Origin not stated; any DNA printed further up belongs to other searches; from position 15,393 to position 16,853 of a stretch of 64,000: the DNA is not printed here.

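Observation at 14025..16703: Three consecutive aminoacyl-tRNA-dependent-transferase-like genes: bpt, aat and a FemAB-like DUF482 protein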

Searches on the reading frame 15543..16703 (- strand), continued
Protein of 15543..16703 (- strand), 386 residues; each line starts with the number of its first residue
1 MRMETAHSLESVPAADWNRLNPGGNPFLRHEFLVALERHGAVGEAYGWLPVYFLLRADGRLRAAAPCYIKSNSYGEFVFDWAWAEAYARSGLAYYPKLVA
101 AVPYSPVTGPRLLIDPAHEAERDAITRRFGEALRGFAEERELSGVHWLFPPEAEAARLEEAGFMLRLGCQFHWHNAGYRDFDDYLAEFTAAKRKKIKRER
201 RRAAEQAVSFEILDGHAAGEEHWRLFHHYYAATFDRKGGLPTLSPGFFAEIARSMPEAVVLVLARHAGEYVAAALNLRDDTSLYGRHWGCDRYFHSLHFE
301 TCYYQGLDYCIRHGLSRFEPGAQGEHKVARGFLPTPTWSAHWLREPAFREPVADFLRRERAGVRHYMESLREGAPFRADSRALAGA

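Call 23: fold_search(model_id=the predicted structure, library=pdb)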
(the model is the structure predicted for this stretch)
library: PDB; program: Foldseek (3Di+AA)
matches with E <= 10: 875; with E <= 0.001: 119
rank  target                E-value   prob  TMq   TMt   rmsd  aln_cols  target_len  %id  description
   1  1xf8                  9.1e-13  1.00  0.55  0.62   5.5       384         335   12  Crystal Structure of Weissella viridescens FemX (Y254F) Mutant (released 2005-05-31)
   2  7z6a_A                1.6e-12  1.00  0.55  0.62   5.5       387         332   12  CRYSTAL STRUCTURE OF WEISSELLA VIRIDESCENS FEMXVV NON-RIBOSOMAL AMINO ACID TRANSFERASE IN COMPLEX WITH A PEPTIDYL-XNA  (released 2022-10-26)
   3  7z5y_A                3.3e-12  1.00  0.53  0.60   5.0       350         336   12  CRYSTAL STRUCTURE OF WEISSELLA VIRIDESCENS FEMXVV NON-RIBOSOMAL AMINO ACID TRANSFERASE IN COMPLEX WITH A PEPTIDYL-XNA  (released 2022-10-26)
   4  1xe4                  4.7e-12  1.00  0.55  0.62   5.4       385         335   12  Crystal Structure of Weissella viridescens FemX (K36M) Mutant (released 2005-05-31)
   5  9wqx                  1.0e-11  1.00  0.51  0.66   5.5       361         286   14  aminoacyl-tRNA-dependent peptide synthase, Sbb17, complexed with streptothrisamine (released 2026-04-01)
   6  9wqy                  1.0e-11  1.00  0.51  0.66   5.4       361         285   14  aminoacyl-tRNA-dependent peptide synthase, Sba18, complexed with streptothrisamine (released 2026-04-01)
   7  1ne9                  1.2e-11  1.00  0.56  0.63   5.4       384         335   11  Crystal Structure of Weissella viridescens FemX at 1.7 Ang Resolution (released 2004-02-10)
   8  4ii9_A                1.4e-11  1.00  0.52  0.58   5.1       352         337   12  Crystal structure of Weissella viridescens FemXVv non-ribosomal amino acid transferase in complex with a peptidyl-RNA  (released 2013-07-03)
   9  9wqw                  9.4e-11  1.00  0.51  0.64   5.6       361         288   13  aminoacyl-tRNA-dependent peptide synthase, Sbb17 (released 2026-04-01)
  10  1lrz                  2.5e-10  1.00  0.51  0.49   6.0       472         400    9  x-ray crystal structure of staphylococcus aureus femA (released 2002-09-04)
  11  4v34                  3.8e-10  1.00  0.46  0.53   7.0       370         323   12  The Structure of A-PGS from Pseudomonas aeruginosa (SeMet derivative) (released 2015-08-19)
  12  9j8s_A                5.9e-10  1.00  0.52  0.27   5.3       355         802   12  MprF from Pseudomonas aeruginosa in nanodisc, C2 symmetry (released 2025-09-03)
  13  6snr                  1.1e-09  1.00  0.55  0.53   5.9       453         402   11  Crystal structure of FemX (released 2020-09-09)
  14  6lv0_A                1.1e-09  1.00  0.52  0.61   6.8       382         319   13  Crystal structure of the soluble domain of the multiple peptide resistance factor (MprF) from Rhizobium tropici (released 2021-02-03)
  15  4v35                  1.2e-09  1.00  0.50  0.59   5.5       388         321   12  The Structure of A-PGS from Pseudomonas aeruginosa (released 2015-08-19)
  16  2wpw_B                1.3e-09  1.00  0.45  0.51   7.4       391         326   12  Tandem GNAT protein from the clavulanic acid biosynthesis pathway (without AcCoA) (released 2009-12-29)
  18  2wpw_C                2.0e-09  1.00  0.46  0.52   7.4       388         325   13  Tandem GNAT protein from the clavulanic acid biosynthesis pathway (without AcCoA) (released 2009-12-29)
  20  2wpw_A                2.1e-09  1.00  0.45  0.51   7.2       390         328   13  Tandem GNAT protein from the clavulanic acid biosynthesis pathway (without AcCoA) (released 2009-12-29)
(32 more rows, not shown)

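Call 24: search_protein_representatives(protein=window:15543-16703:-)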
Query: 386 residues. Proteins with E-value up to 0.001 (for the whole library): 5657; up to 1e-10: 3536; up to 1e-30: 1140. The best 150 are listed.
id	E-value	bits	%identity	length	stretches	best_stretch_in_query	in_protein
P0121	4.3e-131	454.4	53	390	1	6-378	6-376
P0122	6.5e-121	420.8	49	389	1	8-377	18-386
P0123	1.3e-116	406.6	50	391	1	7-380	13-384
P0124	2.6e-112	392.5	47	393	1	8-382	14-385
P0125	1.7e-109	383.2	47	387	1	8-380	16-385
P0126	2.0e-109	383.0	44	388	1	2-380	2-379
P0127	6.7e-107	374.7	47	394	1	10-378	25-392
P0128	9.0e-105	367.7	48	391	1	1-380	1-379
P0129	1.2e-104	367.3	48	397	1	8-379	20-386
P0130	3.1e-104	365.9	47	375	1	8-378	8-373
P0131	3.5e-103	362.4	44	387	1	2-377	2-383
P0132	1.1e-102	360.8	46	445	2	160-379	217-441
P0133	2.5e-102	359.6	49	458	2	162-377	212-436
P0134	3.7e-102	359.0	46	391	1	9-380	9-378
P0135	1.1e-101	357.5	44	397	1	7-376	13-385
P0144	3.4e-97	342.7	46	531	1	8-379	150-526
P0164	3.6e-92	326.2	40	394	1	2-381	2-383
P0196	6.0e-87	309.0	40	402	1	2-378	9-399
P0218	5.8e-85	302.4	39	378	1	8-380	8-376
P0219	6.2e-85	302.3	43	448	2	60-380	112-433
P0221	1.9e-84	300.7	38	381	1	7-369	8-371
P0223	2.7e-84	300.2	38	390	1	5-377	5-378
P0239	8.9e-83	295.2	37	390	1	7-377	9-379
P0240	8.9e-83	295.2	38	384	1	7-378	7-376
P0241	1.5e-82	294.5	44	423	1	60-379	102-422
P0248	1.1e-81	291.6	46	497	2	89-376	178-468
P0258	1.0e-80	288.4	38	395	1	8-380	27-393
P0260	2.4e-80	287.2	42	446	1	25-380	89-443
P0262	3.1e-80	286.9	37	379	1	16-379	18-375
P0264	3.5e-80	286.7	45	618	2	5-267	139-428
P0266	6.0e-80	285.9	41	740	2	57-382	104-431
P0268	9.2e-80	285.3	39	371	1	10-377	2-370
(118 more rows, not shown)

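Call 28: find_homologous_proteins(query=A2, max_evalue=1e-10)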
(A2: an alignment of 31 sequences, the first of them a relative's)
Query A2 (31 sequences) (390 aa, profile of the alignment): 7556 proteins with E <= 1e-10 among 8000 candidates; the best 120 are listed.
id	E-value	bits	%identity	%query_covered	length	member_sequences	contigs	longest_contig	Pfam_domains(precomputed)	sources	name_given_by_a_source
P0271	6.1e-217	738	39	93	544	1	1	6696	PF13480.14,PF04339.19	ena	-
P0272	2.3e-163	562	39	97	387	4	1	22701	PF13480.14,PF04339.19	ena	-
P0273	2.5e-162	558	44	90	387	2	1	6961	PF13480.14,PF04339.19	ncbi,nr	ncbi:MAG: GNAT family N-acetyltransferase [Pseudomonadales bacterium]|nr:GNAT family N-acetyltransfe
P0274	6.9e-162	557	41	95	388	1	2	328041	PF13480.14,PF04339.19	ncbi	ncbi:MAG: GNAT family N-acetyltransferase [Halieaceae bacterium]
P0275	1.1e-161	556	40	96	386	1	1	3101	PF13480.14,PF04339.19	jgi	jgi:predicted N-acyltransferase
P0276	1.5e-161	556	40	96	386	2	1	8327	PF13480.14,PF04339.19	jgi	jgi:predicted N-acyltransferase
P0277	1.1e-160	553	39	96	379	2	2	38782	PF13480.14,PF04339.19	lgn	-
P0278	1.8e-160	552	38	97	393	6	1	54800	PF13480.14,PF04339.19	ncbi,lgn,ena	-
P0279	1.8e-160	552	39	97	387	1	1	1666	PF13480.14,PF04339.19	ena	-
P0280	2.2e-160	552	39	97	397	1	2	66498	PF13480.14,PF04339.19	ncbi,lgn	-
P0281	4.4e-160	551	40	95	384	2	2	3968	PF13480.14,PF04339.19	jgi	jgi:predicted N-acyltransferase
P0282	5.2e-160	551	38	92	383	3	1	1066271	PF13480.14,PF04339.19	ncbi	ncbi:MAG: GNAT family N-acetyltransferase [Pseudomonadales bacterium]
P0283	5.6e-160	551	39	96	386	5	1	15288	PF13480.14,PF04339.19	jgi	jgi:predicted N-acyltransferase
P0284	5.9e-160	551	38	98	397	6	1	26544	PF13480.14,PF04339.19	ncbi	-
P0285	8.9e-160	550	38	97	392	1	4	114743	PF13480.14,PF04339.19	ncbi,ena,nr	ncbi:MAG: GNAT family N-acetyltransferase [Halieaceae bacterium]|nr:GNAT family N-acetyltransferase 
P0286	1.1e-159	550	38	95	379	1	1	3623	PF13480.14,PF04339.19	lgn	-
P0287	1.1e-159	550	39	90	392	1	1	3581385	PF13480.14,PF04339.19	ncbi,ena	-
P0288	1.5e-159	549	39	96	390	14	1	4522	PF13480.14,PF04339.19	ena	-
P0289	1.9e-159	549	39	96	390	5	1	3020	PF13480.14,PF04339.19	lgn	-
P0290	2.3e-159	549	40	96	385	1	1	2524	PF13480.14,PF04339.19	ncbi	-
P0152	3.0e-159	548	36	96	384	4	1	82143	PF13480.14,PF04339.19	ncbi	ncbi:MAG: GNAT family N-acetyltransferase [Pontibacterium sp.]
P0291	3.5e-159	548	38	97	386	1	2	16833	PF13480.14,PF04339.19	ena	-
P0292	3.7e-159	548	39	95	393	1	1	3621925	PF13480.14,PF04339.19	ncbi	-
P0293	4.8e-159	548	37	93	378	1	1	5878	PF13480.14,PF04339.19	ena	-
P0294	5.2e-159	548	39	96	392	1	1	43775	PF13480.14,PF04339.19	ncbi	-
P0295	6.7e-159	547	37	97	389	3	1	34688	PF13480.14,PF04339.19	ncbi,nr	ncbi:MAG: N-acetyltransferase [Proteobacteria bacterium]|nr:N-acetyltransferase [Pseudomonadota bact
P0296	7.1e-159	547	39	95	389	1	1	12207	PF13480.14,PF04339.19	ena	-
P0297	9.2e-159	547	38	95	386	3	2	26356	PF13480.14,PF04339.19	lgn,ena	-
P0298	1.0e-158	547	37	96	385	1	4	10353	PF13480.14,PF04339.19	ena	-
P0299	1.1e-158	546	37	96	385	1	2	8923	PF13480.14,PF04339.19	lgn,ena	-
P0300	1.9e-158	546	40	95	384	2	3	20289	PF13480.14,PF04339.19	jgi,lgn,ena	jgi:hypothetical protein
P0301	2.1e-158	546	39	95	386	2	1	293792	PF13480.14,PF04339.19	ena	-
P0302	2.1e-158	545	38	95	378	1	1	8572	PF13480.14,PF04339.19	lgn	-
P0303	2.2e-158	545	38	95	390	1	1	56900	PF13480.14,PF04339.19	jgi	-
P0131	2.6e-158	545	37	96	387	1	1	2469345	PF13480.14,PF04339.19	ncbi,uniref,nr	ncbi:GNAT family N-acetyltransferase [Oceanicoccus sp. KOV_DT_Chl]|uniref:GNAT family N-acetyltransf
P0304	2.9e-158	545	36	95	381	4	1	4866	PF13480.14,PF04339.19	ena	-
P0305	3.0e-158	545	40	96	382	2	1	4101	PF13480.14,PF04339.19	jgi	-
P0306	3.0e-158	545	35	97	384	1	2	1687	PF13480.14,PF04339.19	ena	-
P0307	3.1e-158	545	39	97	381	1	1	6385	PF13480.14,PF04339.19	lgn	-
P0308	3.3e-158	545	41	91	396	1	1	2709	PF13480.14,PF04339.19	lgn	-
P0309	3.5e-158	545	40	95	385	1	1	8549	PF13480.14,PF04339.19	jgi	jgi:predicted N-acyltransferase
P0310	3.7e-158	545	39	95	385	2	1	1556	PF13480.14,PF04339.19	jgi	jgi:predicted N-acyltransferase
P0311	3.8e-158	545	40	95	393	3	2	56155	PF13480.14,PF04339.19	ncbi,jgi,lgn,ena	jgi:uncharacterized protein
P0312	4.3e-158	544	38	95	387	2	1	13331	PF13480.14,PF04339.19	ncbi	ncbi:MAG: GNAT family N-acetyltransferase [Pseudomonadota bacterium]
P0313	4.9e-158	544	39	95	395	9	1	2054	PF13480.14,PF04339.19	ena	-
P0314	5.8e-158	544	36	97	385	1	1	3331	PF13480.14,PF04339.19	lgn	-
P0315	7.2e-158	544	38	95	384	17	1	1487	PF13480.14,PF04339.19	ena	-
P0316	8.1e-158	544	37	95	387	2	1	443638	PF13480.14,PF04339.19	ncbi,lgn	-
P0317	8.3e-158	544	40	95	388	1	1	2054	PF13480.14,PF04339.19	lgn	-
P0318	8.4e-158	544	40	96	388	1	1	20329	PF13480.14,PF04339.19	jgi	jgi:predicted N-acyltransferase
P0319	9.4e-158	543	39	95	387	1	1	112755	PF13480.14,PF04339.19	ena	-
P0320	1.0e-157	543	37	97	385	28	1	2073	PF13480.14,PF04339.19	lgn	-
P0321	1.3e-157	543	39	95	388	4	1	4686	PF13480.14,PF04339.19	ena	-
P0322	1.5e-157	543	40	96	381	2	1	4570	PF13480.14,PF04339.19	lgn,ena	-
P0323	1.5e-157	543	38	97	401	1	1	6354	PF13480.14,PF04339.19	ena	-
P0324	1.5e-157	543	39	90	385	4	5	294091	PF13480.14,PF04339.19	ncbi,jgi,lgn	ncbi:MAG: GNAT family N-acetyltransferase [Pseudomonadales bacterium]|jgi:hypothetical protein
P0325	1.7e-157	543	39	90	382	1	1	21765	PF13480.14,PF04339.19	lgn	-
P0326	2.0e-157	542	37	95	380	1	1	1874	PF13480.14,PF04339.19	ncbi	-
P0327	2.3e-157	542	40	95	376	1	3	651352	PF13480.14,PF04339.19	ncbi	-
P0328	2.7e-157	542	39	95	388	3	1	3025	PF13480.14,PF04339.19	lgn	-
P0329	2.7e-157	542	40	95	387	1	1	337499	PF13480.14,PF04339.19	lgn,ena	-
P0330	2.8e-157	542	40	96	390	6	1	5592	PF13480.14,PF04339.19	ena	-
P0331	2.8e-157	542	38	95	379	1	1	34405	PF13480.14,PF04339.19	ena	-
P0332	2.8e-157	542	39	91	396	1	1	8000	PF13480.14,PF04339.19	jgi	jgi:predicted N-acyltransferase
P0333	3.1e-157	542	39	93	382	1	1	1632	PF13480.14,PF04339.19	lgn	-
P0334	3.6e-157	541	36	95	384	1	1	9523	PF13480.14,PF04339.19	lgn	-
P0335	3.8e-157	541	42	95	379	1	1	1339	PF13480.14,PF04339.19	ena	-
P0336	4.3e-157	541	39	96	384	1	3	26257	PF13480.14,PF04339.19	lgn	-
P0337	4.4e-157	541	40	95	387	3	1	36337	PF13480.14,PF04339.19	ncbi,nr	ncbi:MAG: GNAT family N-acetyltransferase [Halieaceae bacterium]|nr:GNAT family N-acetyltransferase 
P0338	4.7e-157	541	40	95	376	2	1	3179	PF13480.14,PF04339.19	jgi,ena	-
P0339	5.0e-157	541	40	90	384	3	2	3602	PF13480.14,PF04339.19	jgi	-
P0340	5.0e-157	541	40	96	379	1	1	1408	PF13480.14,PF04339.19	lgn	-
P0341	5.1e-157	541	38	96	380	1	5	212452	PF13480.14,PF04339.19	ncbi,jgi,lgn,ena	-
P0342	5.5e-157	541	37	95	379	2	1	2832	PF13480.14,PF04339.19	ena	-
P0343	5.7e-157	541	37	95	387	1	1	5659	PF13480.14,PF04339.19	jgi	jgi:predicted N-acyltransferase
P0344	9.3e-157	540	37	96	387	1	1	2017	PF13480.14,PF04339.19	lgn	-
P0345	9.3e-157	540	38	95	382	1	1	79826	PF13480.14,PF04339.19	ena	-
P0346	9.6e-157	540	39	91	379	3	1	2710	PF13480.14,PF04339.19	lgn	-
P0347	1.0e-156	540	40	91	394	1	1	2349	PF13480.14,PF04339.19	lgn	-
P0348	1.1e-156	540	37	96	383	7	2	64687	PF13480.14,PF04339.19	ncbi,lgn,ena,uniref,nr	ncbi:MAG: GNAT family N-acetyltransferase [Oceanicoccus sp.]|uniref:GNAT family N-acetyltransferase 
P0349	1.1e-156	540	40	94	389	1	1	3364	PF13480.14,PF04339.19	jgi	jgi:predicted N-acyltransferase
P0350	1.1e-156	540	40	96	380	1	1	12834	PF13480.14,PF04339.19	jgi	-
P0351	1.2e-156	540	40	96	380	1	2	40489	PF13480.14,PF04339.19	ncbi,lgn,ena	-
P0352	1.3e-156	540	39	95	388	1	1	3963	PF13480.14,PF04339.19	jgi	-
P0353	1.4e-156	539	39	96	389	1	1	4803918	PF13480.14,PF04339.19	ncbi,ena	-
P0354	1.6e-156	539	37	95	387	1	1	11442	PF13480.14,PF04339.19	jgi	jgi:predicted N-acyltransferase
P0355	1.6e-156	539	40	96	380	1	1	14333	PF13480.14,PF04339.19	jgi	-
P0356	1.7e-156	539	38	96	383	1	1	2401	PF13480.14,PF04339.19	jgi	jgi:predicted N-acyltransferase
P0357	1.7e-156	539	39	97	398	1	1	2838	PF13480.14,PF04339.19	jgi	jgi:predicted N-acyltransferase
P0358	2.0e-156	539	37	93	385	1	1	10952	PF13480.14,PF04339.19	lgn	-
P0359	2.1e-156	539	37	96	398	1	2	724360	PF13480.14,PF04339.19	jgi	jgi:uncharacterized protein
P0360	2.2e-156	539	38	95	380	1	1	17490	PF13480.14,PF04339.19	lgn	-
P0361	2.4e-156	539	36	97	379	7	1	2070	PF13480.14,PF04339.19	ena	-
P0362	2.7e-156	539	-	-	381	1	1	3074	PF13480.14,PF04339.19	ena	-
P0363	2.7e-156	539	36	95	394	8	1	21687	PF13480.14,PF04339.19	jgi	-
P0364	3.1e-156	538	36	95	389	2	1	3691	PF13480.14,PF04339.19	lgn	-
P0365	3.3e-156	538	36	99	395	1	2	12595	PF13480.14,PF04339.19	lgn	-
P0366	3.3e-156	538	38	95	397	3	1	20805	PF13480.14,PF04339.19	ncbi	-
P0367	3.6e-156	538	40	96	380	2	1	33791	PF13480.14,PF04339.19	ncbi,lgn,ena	-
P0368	4.3e-156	538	39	95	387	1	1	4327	PF13480.14,PF04339.19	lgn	-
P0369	4.4e-156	538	38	99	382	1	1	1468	PF13480.14,PF04339.19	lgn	-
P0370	4.4e-156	538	41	95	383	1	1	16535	PF13480.14,PF04339.19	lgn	-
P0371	5.0e-156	538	39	95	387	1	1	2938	PF13480.14,PF04339.19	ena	-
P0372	5.3e-156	538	37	95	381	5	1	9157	PF13480.14,PF04339.19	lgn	-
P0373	5.4e-156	538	39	96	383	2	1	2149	PF13480.14,PF04339.19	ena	-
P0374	5.6e-156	538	37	95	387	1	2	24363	PF13480.14,PF04339.19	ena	-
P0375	5.6e-156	538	38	96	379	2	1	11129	PF13480.14,PF04339.19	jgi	jgi:predicted N-acyltransferase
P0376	6.1e-156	537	37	94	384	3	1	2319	PF13480.14,PF04339.19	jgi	-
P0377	6.2e-156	537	37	96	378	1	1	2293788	PF13480.14,PF04339.19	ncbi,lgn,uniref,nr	ncbi:GNAT family N-acetyltransferase [Marinobacterium lutimaris]|uniref:Uncharacterized protein n=1 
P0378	6.2e-156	537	40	97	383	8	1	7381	PF13480.14,PF04339.19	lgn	-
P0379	6.7e-156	537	39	90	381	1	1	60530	PF13480.14,PF04339.19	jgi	jgi:predicted N-acyltransferase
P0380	8.1e-156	537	36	94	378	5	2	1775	PF13480.14,PF04339.19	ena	-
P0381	8.1e-156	537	36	95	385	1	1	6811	PF13480.14,PF04339.19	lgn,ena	-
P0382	8.4e-156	537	40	95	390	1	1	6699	PF13480.14,PF04339.19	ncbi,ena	-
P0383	9.0e-156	537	39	95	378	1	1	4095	PF13480.14,PF04339.19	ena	-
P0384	1.0e-155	537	40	96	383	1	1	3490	PF13480.14,PF04339.19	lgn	-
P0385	1.1e-155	537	41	95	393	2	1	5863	PF13480.14,PF04339.19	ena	-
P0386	1.1e-155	537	37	97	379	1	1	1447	PF13480.14,PF04339.19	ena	-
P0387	1.2e-155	536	41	93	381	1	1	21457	PF13480.14,PF04339.19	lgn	-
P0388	1.3e-155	536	37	96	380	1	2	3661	PF13480.14,PF04339.19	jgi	jgi:uncharacterized protein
